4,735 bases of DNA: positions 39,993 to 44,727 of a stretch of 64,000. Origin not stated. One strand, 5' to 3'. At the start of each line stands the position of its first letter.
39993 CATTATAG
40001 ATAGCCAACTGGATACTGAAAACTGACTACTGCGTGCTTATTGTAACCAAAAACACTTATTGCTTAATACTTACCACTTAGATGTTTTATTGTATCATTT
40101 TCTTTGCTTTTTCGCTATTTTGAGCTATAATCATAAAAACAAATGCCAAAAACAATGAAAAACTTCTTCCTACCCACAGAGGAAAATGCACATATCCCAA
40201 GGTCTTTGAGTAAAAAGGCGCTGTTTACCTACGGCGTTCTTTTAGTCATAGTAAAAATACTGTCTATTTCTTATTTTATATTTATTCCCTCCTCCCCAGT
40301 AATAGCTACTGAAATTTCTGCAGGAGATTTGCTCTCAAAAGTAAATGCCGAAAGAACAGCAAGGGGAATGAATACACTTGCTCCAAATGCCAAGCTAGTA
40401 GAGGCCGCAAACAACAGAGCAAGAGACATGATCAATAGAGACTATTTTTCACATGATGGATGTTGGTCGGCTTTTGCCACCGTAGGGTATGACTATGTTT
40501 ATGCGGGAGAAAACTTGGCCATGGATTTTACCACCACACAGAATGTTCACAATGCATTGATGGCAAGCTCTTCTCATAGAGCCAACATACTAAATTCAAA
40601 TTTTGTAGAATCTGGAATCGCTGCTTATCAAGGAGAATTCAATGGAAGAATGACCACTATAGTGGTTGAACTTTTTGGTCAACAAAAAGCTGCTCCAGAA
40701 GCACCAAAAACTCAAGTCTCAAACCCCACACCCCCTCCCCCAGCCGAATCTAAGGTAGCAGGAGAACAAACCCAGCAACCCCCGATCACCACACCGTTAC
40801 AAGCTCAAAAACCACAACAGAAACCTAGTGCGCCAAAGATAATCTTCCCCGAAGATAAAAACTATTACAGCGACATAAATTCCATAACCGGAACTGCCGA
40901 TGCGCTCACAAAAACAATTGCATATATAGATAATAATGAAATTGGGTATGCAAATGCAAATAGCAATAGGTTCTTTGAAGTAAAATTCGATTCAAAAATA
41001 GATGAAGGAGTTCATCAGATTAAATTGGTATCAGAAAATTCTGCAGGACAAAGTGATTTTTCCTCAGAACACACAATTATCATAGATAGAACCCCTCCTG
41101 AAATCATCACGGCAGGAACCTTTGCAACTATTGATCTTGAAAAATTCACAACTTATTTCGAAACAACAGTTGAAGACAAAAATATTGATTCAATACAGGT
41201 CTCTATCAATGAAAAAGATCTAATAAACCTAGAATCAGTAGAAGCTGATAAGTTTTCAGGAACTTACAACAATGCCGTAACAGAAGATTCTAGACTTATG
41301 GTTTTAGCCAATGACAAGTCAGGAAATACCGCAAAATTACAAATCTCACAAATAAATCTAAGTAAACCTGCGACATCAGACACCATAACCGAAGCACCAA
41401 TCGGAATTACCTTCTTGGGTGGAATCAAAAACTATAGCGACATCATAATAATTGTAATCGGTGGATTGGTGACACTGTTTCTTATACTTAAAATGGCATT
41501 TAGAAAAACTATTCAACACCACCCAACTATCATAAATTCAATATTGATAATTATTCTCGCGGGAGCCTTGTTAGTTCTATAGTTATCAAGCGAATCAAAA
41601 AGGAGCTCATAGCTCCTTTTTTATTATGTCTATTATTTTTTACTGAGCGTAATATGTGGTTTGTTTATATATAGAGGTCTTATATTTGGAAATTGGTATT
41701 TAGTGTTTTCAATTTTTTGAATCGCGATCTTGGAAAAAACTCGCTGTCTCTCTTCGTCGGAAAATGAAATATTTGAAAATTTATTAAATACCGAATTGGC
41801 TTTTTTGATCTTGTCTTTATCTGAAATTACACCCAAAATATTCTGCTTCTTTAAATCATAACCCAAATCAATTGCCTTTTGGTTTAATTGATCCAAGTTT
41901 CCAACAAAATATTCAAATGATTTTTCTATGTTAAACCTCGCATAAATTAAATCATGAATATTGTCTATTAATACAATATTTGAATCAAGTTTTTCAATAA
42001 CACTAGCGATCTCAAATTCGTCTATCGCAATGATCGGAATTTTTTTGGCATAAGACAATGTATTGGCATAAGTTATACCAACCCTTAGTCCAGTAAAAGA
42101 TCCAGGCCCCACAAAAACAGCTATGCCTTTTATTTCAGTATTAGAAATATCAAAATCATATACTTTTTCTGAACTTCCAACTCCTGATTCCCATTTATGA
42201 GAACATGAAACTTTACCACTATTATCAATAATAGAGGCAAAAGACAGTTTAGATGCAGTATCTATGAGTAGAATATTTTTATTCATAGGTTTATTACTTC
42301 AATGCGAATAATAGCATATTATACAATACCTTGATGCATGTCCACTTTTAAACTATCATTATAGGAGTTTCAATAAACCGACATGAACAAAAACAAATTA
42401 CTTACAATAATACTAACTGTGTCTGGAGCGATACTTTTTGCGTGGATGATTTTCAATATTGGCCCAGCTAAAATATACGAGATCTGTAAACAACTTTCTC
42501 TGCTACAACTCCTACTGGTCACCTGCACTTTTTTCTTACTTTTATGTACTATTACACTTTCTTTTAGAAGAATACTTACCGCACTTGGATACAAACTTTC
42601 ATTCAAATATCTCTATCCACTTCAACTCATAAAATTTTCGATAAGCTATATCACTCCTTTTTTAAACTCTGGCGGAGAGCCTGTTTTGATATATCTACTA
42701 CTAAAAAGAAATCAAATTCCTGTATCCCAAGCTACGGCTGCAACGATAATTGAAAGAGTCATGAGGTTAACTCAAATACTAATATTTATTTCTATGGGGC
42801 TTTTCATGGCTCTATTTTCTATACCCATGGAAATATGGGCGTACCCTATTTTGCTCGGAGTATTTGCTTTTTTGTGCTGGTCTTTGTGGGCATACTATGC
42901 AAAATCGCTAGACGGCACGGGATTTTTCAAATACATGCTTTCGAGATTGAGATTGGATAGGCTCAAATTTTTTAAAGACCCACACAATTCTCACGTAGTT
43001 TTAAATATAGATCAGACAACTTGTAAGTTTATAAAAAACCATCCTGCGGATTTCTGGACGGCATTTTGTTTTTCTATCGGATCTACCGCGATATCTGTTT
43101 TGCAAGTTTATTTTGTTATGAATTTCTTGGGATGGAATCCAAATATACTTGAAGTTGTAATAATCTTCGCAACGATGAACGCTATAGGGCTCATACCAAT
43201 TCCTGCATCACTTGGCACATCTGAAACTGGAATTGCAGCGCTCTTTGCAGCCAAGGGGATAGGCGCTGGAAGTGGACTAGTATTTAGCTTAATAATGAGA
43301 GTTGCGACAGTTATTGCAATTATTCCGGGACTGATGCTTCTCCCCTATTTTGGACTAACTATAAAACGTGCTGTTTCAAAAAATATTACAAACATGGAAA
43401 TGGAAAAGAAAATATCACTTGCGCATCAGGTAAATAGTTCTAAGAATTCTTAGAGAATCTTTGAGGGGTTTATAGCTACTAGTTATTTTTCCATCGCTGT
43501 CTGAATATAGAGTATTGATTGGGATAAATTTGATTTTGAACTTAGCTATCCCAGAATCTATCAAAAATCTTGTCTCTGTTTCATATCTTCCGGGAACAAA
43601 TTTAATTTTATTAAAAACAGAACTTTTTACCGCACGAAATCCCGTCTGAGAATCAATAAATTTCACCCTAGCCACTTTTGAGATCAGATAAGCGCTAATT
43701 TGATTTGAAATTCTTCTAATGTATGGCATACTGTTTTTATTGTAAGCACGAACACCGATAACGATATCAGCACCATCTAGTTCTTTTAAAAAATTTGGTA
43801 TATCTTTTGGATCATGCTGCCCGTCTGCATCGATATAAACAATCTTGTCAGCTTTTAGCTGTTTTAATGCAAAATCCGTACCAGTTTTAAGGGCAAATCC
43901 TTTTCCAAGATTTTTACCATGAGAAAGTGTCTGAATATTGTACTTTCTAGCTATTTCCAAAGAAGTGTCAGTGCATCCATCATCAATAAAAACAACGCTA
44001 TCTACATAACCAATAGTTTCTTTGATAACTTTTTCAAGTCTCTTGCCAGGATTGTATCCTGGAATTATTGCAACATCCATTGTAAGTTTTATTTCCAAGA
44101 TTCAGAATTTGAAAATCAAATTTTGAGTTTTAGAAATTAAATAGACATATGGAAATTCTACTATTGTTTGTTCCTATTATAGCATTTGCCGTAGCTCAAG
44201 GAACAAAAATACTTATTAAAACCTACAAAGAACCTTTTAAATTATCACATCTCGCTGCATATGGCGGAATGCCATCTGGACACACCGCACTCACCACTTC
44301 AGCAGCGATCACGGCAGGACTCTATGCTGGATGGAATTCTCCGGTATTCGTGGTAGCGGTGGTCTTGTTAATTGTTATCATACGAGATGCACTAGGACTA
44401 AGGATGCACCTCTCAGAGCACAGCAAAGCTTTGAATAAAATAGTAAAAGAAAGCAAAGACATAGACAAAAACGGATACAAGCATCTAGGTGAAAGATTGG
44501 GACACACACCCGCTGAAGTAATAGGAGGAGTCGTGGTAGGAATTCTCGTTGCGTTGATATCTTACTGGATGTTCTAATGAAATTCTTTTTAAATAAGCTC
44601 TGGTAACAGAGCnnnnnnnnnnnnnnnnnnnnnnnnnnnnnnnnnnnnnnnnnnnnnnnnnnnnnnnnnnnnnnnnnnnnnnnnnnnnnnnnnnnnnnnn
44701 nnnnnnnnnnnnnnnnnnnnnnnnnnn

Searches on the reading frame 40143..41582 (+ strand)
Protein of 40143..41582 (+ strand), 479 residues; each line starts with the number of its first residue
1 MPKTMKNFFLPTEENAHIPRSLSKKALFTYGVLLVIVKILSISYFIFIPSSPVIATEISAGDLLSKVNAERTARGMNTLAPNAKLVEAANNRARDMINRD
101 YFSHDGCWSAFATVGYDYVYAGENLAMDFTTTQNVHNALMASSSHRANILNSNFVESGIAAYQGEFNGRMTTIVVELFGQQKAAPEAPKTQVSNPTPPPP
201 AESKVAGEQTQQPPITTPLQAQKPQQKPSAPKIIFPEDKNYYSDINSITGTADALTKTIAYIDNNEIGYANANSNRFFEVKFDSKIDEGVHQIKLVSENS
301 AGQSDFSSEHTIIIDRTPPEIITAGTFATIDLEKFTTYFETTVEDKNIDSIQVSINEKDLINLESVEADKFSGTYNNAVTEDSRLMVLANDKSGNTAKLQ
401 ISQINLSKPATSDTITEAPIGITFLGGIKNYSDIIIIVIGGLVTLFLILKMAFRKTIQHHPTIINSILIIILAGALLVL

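Call 51: search_protein_families(library=pfam, proteins=[window:40143-41582:+], max_evalue=0.00001)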
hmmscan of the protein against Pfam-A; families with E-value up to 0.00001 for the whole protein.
window:40143-41582:+ (479 aa): 2 families
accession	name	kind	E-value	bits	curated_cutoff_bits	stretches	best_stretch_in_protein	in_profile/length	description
PF00188.32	CAP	-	2.1e-12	48.3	21.1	1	64-172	1-111/117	Cysteine-rich secretory protein family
PF19077.6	Big_13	-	1.9e-06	28.7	27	0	252-315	37-101/102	Bacterial Ig-like domain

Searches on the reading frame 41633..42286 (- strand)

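Call 51: search_protein_families(library=pfam, proteins=[window:41633-42286:-], max_evalue=0.00001)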
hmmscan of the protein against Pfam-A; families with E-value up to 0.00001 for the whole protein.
window:41633-42286:- (217 aa): 1 family
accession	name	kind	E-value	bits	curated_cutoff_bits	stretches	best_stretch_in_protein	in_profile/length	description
PF00814.31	TsaD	-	2.3e-15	57.5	24.8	1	45-153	44-155/264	tRNA N6-adenosine threonylcarbamoyltransferase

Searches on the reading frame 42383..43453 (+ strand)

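Call 52: search_protein_families(library=pfam, proteins=[window:42383-43453:+], max_evalue=0.00001)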
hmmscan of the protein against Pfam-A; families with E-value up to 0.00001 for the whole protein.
window:42383-43453:+ (356 aa): 1 family
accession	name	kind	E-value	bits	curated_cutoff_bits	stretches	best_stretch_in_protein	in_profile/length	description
PF03706.18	LPG_synthase_TM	-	2e-33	116.6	33.4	1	12-314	6-300/302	Lysylphosphatidylglycerol synthase TM region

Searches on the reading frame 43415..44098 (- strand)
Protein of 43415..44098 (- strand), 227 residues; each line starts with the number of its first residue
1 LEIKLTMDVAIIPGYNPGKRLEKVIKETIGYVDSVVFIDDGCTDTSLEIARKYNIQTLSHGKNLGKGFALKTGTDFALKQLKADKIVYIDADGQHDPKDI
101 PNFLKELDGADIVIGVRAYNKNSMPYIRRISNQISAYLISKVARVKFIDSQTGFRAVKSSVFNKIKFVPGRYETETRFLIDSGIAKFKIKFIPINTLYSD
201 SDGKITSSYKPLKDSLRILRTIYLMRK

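Call 52: search_protein_families(library=pfam, proteins=[window:43415-44098:-], max_evalue=0.00001)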
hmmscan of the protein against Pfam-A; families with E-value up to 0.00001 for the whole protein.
window:43415-44098:- (227 aa): 1 family
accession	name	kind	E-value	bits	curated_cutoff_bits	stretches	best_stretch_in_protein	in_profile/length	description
PF00535.33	Glycos_transf_2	-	9.7e-18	65.1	23.3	1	11-163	3-165/168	Glycosyl transferase family 2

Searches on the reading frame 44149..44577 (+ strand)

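Call 52: search_protein_families(library=pfam, proteins=[window:44149-44577:+], max_evalue=0.00001)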
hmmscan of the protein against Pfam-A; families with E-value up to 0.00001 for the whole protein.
window:44149-44577:+ (142 aa): 2 families
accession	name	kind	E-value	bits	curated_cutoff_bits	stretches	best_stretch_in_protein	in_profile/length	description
PF02681.20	DUF212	-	7.3e-33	113.9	26.5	1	5-134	5-126/126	Divergent PAP2 family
PF01569.27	PAP2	-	2.4e-06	27.7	27.2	0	32-78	47-89/130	PAP2 superfamily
